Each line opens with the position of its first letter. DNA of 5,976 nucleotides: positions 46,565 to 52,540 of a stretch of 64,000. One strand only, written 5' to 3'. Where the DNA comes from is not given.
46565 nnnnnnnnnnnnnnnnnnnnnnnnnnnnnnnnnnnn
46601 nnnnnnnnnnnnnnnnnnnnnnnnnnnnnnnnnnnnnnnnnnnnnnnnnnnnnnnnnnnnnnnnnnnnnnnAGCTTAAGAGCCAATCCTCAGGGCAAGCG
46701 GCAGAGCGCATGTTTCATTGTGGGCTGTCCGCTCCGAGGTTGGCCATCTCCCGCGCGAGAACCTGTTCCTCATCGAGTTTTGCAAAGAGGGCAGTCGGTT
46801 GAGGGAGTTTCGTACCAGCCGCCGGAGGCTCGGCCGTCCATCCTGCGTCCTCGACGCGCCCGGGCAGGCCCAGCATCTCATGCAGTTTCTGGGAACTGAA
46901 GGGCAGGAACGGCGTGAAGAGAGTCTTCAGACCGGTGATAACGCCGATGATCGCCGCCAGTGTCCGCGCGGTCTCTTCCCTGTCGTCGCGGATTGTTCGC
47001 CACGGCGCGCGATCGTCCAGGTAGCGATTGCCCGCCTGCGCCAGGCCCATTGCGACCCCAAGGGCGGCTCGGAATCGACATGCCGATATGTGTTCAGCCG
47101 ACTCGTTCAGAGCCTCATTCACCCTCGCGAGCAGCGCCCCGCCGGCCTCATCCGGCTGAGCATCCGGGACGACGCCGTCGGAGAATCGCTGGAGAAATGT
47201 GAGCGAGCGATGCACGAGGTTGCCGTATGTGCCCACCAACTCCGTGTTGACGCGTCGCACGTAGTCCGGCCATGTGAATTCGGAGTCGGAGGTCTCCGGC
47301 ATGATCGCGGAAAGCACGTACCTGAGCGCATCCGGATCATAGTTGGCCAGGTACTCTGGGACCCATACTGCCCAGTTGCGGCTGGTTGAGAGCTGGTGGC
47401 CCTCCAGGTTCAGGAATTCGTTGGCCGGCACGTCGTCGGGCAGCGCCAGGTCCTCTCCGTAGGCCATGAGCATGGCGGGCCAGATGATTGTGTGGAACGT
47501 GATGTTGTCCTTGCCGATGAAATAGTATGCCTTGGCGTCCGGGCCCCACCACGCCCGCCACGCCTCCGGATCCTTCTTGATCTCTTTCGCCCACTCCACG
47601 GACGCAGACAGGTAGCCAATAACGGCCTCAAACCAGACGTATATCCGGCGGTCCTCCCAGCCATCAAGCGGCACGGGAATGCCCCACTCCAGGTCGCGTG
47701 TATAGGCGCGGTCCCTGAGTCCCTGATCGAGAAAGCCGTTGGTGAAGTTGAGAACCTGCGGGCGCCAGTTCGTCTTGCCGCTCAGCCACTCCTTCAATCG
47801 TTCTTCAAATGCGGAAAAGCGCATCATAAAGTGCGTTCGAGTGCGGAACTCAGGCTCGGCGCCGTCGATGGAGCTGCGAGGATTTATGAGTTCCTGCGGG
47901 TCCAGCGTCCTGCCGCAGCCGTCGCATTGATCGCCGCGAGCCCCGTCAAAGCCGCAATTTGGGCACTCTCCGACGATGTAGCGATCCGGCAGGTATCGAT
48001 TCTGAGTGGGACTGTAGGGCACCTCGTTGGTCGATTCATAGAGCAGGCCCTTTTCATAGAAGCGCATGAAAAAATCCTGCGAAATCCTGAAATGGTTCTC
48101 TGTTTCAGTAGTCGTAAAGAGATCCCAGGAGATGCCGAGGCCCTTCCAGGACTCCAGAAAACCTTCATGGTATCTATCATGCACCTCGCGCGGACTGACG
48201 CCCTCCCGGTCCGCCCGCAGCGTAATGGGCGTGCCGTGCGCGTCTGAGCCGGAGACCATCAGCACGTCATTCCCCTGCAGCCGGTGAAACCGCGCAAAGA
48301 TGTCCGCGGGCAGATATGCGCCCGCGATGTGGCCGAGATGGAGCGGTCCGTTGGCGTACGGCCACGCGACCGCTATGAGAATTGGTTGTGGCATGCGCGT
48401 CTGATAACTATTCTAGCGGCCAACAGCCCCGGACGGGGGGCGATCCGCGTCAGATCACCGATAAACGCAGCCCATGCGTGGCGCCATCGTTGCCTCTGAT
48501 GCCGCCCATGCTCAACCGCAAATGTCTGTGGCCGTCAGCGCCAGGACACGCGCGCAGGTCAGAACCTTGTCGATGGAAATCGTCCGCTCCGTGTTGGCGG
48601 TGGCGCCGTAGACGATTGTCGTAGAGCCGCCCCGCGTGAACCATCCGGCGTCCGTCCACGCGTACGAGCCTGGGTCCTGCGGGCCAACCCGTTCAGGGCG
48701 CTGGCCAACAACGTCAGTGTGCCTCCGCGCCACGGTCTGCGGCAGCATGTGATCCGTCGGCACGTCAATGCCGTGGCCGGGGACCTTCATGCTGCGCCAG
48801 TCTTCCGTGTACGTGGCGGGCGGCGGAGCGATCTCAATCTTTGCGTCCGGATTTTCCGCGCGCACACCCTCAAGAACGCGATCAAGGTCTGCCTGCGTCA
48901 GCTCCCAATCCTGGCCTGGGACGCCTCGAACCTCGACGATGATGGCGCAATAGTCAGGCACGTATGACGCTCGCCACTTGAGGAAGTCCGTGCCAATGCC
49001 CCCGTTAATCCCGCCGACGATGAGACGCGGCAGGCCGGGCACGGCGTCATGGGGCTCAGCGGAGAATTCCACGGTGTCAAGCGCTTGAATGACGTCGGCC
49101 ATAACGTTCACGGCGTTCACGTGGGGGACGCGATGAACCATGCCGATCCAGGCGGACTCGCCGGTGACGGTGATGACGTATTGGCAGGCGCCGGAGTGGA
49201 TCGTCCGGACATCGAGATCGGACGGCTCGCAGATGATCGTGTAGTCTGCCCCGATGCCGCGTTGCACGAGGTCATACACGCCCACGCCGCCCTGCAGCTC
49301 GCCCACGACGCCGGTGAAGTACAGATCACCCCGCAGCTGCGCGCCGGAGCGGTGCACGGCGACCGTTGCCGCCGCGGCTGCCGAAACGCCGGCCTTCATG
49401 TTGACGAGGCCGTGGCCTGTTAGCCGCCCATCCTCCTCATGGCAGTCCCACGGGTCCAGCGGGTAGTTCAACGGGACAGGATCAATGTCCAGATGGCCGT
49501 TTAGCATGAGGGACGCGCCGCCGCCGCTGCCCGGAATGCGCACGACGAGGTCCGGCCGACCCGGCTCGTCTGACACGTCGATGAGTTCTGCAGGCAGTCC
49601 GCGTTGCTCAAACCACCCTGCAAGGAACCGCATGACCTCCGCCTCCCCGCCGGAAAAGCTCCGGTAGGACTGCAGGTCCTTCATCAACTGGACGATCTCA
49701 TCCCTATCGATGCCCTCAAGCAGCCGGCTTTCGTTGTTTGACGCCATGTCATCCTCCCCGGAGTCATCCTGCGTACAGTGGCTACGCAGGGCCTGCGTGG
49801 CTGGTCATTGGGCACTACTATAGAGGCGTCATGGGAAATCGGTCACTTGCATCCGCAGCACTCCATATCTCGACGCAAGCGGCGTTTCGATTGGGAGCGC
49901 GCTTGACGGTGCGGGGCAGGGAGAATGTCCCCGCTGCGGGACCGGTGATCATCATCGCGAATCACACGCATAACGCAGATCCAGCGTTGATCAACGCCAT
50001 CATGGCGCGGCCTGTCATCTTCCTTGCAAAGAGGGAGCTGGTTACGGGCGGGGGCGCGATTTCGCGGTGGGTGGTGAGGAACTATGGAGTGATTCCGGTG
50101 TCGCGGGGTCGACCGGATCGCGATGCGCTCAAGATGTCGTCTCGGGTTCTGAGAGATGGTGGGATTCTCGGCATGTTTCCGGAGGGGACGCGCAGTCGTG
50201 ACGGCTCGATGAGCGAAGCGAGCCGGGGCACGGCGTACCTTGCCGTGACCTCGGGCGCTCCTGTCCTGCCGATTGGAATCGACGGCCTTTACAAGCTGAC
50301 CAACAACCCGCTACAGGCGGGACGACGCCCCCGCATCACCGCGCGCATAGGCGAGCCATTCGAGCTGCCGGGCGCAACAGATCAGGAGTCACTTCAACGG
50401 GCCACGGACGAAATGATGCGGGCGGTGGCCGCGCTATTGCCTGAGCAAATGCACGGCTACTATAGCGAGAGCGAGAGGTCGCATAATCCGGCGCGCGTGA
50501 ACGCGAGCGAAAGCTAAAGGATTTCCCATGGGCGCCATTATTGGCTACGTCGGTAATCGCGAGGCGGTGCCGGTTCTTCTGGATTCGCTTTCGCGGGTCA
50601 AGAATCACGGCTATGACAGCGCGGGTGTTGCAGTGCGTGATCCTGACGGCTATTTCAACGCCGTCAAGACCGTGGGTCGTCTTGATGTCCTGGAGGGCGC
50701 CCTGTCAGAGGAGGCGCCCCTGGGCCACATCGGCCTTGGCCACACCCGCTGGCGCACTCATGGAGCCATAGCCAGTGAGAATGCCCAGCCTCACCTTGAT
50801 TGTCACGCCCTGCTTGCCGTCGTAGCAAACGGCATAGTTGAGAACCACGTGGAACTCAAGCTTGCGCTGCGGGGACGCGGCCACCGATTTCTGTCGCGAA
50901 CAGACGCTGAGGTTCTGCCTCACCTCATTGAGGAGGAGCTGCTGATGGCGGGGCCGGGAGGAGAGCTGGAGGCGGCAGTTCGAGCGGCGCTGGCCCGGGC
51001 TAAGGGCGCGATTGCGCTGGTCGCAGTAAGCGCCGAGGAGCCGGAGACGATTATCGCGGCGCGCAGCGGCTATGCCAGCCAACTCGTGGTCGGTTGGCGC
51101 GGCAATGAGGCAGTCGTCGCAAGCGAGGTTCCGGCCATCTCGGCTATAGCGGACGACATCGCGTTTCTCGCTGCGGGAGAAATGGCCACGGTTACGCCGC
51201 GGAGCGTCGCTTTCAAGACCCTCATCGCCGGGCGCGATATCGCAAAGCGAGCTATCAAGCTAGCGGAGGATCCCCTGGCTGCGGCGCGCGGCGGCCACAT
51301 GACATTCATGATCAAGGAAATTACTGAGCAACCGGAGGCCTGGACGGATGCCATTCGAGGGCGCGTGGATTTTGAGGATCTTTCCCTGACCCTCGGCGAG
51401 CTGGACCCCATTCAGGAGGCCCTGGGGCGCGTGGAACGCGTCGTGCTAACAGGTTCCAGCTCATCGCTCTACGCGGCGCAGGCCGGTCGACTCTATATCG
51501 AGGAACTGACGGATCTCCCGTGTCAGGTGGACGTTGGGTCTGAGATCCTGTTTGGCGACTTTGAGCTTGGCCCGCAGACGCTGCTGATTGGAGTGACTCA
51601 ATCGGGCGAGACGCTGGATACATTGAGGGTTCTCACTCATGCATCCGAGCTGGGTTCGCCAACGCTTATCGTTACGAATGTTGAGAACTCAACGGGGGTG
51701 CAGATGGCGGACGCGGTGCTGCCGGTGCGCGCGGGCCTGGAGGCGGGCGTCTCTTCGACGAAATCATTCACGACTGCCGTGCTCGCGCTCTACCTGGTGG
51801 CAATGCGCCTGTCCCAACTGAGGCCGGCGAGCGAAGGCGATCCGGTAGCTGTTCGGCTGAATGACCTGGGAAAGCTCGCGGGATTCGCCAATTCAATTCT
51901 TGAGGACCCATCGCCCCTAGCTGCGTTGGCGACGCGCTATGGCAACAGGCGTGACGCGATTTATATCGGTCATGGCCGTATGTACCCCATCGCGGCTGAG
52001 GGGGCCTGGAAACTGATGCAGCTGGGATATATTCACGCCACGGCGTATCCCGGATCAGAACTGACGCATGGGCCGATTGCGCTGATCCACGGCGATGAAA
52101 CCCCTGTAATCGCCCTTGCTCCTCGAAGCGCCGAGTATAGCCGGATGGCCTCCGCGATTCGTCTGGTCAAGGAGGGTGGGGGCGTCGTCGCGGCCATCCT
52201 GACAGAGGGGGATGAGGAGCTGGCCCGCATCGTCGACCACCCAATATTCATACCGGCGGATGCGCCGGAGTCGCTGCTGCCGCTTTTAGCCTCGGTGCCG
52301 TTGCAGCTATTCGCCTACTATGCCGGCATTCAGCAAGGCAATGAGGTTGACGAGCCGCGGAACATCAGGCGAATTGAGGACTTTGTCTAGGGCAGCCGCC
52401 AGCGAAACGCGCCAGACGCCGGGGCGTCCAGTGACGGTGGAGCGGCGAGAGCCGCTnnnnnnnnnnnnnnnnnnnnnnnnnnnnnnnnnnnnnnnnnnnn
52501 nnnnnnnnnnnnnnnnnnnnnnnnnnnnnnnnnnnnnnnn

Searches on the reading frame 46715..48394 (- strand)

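Call 33: search_protein_families(library=pfam, proteins=[window:46715-48394:-], max_evalue=0.00001)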
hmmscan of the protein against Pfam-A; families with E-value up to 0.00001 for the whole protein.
window:46715-48394:- (559 aa): 3 families
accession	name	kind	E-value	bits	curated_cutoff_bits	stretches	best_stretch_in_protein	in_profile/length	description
PF09334.17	tRNA-synt_1g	-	6.6e-149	496.4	20.1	1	5-397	1-390/391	tRNA synthetases class I (M)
PF00133.28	tRNA-synt_1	-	8.5e-16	58.1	22.7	1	7-243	27-245/414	tRNA synthetases class I (I, L, M and V)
PF19303.5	Anticodon_3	-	5.4e-15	56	23.5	1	413-545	6-140/152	Anticodon binding domain of methionyl tRNA ligase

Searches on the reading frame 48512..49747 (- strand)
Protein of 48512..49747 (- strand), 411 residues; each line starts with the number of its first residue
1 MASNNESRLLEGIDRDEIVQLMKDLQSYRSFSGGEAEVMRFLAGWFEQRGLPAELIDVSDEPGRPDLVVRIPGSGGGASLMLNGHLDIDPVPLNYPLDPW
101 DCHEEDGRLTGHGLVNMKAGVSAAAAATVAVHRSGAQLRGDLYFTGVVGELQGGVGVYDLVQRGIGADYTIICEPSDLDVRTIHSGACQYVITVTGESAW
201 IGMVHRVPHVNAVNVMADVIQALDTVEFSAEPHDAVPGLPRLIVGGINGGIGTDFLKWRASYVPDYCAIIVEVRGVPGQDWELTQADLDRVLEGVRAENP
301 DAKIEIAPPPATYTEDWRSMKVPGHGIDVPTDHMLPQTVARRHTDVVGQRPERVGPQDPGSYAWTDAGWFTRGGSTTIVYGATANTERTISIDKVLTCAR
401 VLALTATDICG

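Call 33: search_protein_families(library=pfam, proteins=[window:48512-49747:-], max_evalue=0.00001)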
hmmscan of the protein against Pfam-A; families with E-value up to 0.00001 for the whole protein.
window:48512-49747:- (411 aa): 2 families
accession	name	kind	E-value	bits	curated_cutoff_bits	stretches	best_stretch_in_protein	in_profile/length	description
PF01546.33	Peptidase_M20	-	6.7e-15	56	24.6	1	82-406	2-204/206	Peptidase family M20/M25/M40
PF07687.19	M20_dimer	-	1.8e-06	28.3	21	1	184-293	3-100/107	Peptidase dimerisation domain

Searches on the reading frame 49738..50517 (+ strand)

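Call 51: search_protein_families(library=pfam, proteins=[window:49738-50517:+], max_evalue=0.0001)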
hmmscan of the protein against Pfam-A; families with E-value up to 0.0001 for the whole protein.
window:49738-50517:+ (259 aa): 1 family
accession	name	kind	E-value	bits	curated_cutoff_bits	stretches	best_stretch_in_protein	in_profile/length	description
PF01553.26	Acyltransferase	-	7.2e-29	100.7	23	1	55-181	1-131/132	Acyltransferase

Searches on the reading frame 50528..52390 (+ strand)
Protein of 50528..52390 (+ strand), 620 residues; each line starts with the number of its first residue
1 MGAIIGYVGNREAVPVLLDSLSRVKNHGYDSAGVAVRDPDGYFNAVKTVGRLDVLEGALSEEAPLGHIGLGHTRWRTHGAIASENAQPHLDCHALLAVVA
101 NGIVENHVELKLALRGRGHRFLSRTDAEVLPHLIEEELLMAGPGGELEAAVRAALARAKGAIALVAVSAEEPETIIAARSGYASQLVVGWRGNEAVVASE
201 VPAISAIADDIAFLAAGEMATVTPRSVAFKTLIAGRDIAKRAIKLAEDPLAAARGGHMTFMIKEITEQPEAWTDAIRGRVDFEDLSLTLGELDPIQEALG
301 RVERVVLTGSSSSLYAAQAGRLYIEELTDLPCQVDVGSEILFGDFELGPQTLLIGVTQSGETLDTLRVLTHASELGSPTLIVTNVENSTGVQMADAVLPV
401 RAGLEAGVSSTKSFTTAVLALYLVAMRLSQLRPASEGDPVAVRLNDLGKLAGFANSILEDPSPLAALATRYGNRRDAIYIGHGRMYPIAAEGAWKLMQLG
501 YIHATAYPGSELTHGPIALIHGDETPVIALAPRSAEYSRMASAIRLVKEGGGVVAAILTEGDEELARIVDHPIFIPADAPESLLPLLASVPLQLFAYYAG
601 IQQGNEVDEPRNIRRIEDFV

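Call 33: search_protein_families(library=pfam, proteins=[window:50528-52390:+], max_evalue=0.00001)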
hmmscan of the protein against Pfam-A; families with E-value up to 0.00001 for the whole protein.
window:50528-52390:+ (620 aa): 3 families
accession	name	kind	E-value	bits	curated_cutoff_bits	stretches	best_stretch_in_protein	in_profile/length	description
PF01380.27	SIS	-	4e-37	127.4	25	2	303-426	6-130/131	SIS domain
PF13522.11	GATase_6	-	3.1e-15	56.8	27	1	67-200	11-130/130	Glutamine amidotransferase domain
PF13537.11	GATase_7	-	1.2e-12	48.3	25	1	82-205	9-122/123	Glutamine amidotransferase domain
